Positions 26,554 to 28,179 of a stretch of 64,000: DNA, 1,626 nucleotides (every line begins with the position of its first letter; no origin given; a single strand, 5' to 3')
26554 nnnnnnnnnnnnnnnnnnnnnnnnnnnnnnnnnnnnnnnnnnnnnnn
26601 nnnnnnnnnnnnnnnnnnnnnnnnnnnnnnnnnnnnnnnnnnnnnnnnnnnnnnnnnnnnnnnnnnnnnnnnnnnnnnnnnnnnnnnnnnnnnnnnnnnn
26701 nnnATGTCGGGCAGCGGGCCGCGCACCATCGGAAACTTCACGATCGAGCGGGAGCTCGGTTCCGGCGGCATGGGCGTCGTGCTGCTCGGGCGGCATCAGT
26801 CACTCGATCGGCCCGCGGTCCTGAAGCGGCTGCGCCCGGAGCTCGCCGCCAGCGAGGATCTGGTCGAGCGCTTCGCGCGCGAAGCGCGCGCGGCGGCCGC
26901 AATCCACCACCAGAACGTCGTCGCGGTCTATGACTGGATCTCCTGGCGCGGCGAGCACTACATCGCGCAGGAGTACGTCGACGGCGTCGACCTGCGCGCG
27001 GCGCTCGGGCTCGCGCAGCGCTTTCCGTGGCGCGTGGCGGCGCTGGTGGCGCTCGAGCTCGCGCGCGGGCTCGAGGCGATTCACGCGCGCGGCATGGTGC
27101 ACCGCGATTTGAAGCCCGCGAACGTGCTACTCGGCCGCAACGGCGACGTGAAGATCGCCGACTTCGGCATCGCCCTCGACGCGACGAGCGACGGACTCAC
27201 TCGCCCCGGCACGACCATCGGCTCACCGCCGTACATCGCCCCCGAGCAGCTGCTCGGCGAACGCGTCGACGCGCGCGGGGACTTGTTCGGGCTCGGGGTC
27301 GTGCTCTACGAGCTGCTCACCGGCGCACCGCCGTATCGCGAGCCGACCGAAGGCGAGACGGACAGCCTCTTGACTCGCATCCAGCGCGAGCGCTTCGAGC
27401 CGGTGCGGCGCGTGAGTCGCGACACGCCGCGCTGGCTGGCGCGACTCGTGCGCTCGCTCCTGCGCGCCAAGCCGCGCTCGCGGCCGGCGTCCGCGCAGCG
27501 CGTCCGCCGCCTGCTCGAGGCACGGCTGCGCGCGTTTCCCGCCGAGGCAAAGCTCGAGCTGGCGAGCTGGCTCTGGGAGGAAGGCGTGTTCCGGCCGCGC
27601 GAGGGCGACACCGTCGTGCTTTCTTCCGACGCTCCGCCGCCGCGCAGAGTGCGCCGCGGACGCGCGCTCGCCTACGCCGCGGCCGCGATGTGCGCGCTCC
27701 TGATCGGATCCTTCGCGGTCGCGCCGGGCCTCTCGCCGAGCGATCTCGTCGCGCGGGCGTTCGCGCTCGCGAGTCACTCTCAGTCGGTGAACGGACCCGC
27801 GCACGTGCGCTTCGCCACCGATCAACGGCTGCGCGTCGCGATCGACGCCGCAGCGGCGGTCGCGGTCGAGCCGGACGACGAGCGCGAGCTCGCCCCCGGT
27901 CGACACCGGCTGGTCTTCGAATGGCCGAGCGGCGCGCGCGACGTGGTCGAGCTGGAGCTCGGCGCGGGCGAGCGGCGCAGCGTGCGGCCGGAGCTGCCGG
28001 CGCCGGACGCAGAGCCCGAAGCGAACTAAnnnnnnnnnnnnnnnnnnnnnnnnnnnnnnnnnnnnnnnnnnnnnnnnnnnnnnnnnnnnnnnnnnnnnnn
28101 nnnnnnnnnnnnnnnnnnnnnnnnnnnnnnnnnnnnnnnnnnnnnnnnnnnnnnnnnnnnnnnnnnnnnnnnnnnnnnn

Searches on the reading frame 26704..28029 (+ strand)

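Call 81: search_protein_families(library=pfam, proteins=[window:26704-28029:+], max_evalue=0.00001)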
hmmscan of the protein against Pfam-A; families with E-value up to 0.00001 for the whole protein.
window:26704-28029:+ (441 aa): 2 families
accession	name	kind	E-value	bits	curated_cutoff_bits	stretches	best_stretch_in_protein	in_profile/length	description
PF00069.31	Pkinase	-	5.5e-48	164.1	31.7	1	13-265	2-256/263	Protein kinase domain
PF07714.23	PK_Tyr_Ser-Thr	-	2.3e-34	119.3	23.1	1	13-267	2-255/258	Protein tyrosine and serine/threonine kinase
